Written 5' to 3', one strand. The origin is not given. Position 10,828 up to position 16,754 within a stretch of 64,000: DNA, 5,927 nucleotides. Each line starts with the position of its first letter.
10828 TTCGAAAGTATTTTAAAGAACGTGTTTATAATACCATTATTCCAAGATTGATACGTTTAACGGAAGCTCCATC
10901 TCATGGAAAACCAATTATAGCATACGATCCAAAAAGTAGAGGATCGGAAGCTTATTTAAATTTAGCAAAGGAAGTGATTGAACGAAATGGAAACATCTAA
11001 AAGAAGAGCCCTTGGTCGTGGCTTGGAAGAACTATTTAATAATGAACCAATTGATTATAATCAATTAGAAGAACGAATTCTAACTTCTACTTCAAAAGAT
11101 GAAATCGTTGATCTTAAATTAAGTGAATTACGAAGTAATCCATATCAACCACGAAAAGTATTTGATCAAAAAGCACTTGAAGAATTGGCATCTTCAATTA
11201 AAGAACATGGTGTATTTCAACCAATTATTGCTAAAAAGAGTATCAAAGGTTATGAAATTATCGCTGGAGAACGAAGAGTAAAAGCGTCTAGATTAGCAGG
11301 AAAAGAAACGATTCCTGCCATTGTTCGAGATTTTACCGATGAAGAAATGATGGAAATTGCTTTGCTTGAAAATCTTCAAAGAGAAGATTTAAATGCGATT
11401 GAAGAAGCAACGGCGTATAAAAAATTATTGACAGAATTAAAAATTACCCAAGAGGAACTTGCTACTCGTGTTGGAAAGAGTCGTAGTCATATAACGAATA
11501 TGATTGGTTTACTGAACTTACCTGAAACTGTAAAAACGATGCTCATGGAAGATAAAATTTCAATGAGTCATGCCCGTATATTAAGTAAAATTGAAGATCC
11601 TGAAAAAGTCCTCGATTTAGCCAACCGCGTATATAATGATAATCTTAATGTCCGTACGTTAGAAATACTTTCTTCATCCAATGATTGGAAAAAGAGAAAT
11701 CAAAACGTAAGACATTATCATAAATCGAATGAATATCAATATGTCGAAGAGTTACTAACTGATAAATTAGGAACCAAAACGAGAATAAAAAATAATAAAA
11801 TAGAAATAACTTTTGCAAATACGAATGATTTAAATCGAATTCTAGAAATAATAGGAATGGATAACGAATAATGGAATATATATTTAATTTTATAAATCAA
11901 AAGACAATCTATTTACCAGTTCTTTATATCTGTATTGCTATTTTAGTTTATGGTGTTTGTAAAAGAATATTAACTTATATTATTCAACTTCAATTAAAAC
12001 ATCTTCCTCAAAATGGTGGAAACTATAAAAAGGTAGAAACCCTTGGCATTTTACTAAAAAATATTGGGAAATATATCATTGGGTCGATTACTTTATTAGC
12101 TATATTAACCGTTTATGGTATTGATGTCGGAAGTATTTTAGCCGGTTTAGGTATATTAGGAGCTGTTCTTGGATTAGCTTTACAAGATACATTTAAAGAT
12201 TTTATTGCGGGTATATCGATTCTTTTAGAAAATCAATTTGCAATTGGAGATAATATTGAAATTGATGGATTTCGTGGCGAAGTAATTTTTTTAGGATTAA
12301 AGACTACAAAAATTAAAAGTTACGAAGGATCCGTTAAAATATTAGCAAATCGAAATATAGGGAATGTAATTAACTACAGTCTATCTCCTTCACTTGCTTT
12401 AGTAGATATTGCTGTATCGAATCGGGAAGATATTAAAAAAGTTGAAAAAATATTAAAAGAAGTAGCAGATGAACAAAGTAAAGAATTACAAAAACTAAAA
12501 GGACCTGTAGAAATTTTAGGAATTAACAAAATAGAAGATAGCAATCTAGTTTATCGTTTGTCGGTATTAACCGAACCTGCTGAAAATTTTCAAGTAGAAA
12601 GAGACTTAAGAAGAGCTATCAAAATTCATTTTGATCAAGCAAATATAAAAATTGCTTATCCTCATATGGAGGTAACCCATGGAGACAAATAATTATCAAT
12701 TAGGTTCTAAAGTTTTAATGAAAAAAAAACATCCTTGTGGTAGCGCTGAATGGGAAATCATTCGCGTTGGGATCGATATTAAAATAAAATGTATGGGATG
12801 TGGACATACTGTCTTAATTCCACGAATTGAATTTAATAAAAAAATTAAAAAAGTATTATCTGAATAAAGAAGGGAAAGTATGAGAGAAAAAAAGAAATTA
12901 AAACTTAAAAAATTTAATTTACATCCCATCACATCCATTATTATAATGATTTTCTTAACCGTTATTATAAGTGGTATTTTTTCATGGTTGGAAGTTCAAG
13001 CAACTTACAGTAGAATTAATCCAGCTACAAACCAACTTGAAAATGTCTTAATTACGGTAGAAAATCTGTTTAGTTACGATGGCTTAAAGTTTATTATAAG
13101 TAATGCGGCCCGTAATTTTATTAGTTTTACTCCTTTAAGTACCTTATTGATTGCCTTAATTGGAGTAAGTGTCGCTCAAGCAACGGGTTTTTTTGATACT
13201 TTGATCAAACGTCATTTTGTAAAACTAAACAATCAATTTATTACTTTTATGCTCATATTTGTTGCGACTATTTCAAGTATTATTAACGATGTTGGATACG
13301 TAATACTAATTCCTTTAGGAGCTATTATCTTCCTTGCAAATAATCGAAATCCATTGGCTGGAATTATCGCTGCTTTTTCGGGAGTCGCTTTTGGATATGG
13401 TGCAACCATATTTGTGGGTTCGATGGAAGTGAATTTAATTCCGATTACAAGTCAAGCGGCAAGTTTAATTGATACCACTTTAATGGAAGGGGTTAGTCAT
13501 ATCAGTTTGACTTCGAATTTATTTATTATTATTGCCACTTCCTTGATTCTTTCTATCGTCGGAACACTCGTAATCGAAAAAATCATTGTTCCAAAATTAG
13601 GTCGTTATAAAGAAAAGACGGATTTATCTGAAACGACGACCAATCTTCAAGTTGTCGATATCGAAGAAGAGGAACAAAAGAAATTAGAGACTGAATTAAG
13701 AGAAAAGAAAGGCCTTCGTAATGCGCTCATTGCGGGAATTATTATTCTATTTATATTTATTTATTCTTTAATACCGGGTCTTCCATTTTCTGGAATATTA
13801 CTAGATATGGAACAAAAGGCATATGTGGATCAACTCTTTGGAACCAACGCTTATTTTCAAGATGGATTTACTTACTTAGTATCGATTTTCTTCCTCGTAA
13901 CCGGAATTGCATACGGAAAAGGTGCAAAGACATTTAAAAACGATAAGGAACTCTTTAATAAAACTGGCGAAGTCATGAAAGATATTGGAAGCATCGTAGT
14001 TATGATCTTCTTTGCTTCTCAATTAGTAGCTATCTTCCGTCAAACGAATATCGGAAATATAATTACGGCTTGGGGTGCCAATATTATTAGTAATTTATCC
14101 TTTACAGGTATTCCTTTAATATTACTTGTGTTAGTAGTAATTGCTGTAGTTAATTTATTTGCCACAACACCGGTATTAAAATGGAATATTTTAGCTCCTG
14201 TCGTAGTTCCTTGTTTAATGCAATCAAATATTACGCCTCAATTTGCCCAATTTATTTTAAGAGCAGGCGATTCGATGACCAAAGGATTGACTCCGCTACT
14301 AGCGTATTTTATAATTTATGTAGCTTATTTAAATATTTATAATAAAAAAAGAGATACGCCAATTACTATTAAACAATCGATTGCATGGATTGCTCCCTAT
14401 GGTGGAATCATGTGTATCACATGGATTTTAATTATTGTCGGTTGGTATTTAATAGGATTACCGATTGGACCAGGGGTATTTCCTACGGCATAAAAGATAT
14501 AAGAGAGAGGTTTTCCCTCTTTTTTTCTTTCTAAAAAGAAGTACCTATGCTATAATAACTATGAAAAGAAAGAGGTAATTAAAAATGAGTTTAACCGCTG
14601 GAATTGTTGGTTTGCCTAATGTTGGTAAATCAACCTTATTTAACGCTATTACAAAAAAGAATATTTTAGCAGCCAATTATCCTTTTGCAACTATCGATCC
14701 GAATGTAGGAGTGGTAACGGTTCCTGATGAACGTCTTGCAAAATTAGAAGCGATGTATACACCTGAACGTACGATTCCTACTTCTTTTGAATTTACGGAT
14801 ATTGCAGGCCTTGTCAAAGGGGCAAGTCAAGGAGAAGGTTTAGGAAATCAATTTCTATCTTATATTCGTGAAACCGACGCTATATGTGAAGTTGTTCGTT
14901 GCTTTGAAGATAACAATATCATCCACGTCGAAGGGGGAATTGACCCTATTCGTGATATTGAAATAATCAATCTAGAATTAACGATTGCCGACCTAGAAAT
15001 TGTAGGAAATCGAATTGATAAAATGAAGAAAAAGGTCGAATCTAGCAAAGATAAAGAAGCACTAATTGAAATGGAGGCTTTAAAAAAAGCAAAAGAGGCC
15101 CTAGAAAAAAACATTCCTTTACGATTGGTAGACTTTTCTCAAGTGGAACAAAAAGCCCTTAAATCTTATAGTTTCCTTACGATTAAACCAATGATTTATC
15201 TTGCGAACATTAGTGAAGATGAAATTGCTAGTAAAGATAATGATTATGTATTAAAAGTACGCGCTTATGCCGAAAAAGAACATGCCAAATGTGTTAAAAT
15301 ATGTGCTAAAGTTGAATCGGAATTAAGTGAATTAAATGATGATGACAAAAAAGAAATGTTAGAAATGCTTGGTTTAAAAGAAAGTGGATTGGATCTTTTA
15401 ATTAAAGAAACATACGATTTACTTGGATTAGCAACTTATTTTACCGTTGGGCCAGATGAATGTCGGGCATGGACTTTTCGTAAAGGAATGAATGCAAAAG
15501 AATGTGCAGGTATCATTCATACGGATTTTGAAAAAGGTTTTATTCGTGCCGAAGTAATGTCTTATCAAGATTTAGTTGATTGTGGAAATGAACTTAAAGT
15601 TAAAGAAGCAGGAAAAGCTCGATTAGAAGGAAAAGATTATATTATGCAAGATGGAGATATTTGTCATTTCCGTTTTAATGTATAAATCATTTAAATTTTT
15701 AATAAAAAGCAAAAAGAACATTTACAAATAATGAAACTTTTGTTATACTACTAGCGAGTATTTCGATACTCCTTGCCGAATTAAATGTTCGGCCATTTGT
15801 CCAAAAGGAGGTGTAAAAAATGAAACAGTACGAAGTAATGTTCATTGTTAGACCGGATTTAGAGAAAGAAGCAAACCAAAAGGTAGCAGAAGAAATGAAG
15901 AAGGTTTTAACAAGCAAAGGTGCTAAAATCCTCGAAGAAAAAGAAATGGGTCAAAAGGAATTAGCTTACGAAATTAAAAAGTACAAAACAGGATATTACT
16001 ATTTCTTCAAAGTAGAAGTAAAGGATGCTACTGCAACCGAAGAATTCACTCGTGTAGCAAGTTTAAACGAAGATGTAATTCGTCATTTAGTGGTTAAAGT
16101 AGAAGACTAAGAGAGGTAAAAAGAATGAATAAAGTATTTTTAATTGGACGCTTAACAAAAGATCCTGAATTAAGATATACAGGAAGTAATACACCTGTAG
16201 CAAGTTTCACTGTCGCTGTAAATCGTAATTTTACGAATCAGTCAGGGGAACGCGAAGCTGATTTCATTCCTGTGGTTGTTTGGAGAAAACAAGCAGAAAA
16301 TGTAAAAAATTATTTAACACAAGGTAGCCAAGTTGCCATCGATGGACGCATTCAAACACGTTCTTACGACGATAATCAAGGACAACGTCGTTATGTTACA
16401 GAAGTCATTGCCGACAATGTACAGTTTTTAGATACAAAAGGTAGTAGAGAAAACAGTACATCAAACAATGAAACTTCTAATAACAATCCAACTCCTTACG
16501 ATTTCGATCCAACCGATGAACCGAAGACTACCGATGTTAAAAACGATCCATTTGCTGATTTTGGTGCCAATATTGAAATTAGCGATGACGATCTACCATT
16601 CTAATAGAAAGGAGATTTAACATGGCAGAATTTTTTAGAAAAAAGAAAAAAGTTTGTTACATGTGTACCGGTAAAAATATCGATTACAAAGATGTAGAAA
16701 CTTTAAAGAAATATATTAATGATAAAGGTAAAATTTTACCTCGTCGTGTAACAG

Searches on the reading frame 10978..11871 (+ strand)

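Call 77: search_protein_families(library=pfam, proteins=[window:10978-11871:+], max_evalue=0.00001)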
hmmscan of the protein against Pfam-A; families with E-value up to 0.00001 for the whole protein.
window:10978-11871:+ (297 aa): 2 families
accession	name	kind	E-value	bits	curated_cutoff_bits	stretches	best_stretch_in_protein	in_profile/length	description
PF17762.8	HTH_ParB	-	3e-34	117.6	22.6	1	136-232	1-97/102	ParB HTH domain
PF02195.25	ParB_N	-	5e-34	116.7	26.3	1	42-134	2-95/95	ParB N-terminal domain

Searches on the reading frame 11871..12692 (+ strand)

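Call 78: search_protein_families(library=pfam, proteins=[window:11871-12692:+], max_evalue=0.00001)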
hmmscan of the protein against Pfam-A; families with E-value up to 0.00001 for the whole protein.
window:11871-12692:+ (273 aa): 3 families
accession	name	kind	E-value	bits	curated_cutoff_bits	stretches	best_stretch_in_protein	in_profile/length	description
PF00924.24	MS_channel_2nd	-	6.2e-17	61.9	20.2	1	106-170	1-67/68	Mechanosensitive ion channel, beta-domain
PF21088.3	MS_channel_1st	-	4.2e-09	36.7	23.1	1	67-105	4-42/42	Mechanosensitive ion channel, transmembrane helices 2/3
PF21082.3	MS_channel_3rd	-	2.5e-08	34.6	21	1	182-261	7-88/88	Mechanosensitive ion channel MscS, C-terminal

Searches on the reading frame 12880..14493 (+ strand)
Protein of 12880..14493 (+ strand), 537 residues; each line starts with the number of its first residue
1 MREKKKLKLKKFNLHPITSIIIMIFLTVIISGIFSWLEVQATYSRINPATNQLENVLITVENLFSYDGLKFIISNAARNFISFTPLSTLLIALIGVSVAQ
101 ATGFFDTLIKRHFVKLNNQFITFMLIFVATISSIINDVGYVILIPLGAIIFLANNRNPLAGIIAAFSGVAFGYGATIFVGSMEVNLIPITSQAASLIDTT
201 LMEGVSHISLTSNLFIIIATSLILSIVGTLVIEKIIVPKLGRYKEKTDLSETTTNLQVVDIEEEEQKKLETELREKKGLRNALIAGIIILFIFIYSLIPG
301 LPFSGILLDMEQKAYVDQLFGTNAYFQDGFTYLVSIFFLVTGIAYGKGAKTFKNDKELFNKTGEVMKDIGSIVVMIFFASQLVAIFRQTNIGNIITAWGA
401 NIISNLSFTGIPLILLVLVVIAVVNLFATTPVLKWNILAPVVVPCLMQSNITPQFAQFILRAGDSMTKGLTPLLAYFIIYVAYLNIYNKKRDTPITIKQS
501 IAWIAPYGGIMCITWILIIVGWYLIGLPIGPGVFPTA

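Call 78: search_protein_families(library=pfam, proteins=[window:12880-14493:+], max_evalue=0.00001)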
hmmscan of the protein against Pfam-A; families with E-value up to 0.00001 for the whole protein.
window:12880-14493:+ (537 aa): 1 family
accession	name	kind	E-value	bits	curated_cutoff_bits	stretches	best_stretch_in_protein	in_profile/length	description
PF03806.19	ABG_transport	-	3.6e-112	375.6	27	1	15-533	15-498/502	AbgT putative transporter family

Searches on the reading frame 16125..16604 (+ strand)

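Call 78: search_protein_families(library=pfam, proteins=[window:16125-16604:+], max_evalue=0.00001)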
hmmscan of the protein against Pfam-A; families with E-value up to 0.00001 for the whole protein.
window:16125-16604:+ (159 aa): 1 family
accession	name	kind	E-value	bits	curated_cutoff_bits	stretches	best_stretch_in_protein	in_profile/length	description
PF00436.31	SSB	-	1.6e-41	141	26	1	1-102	1-104/104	Single-strand binding protein family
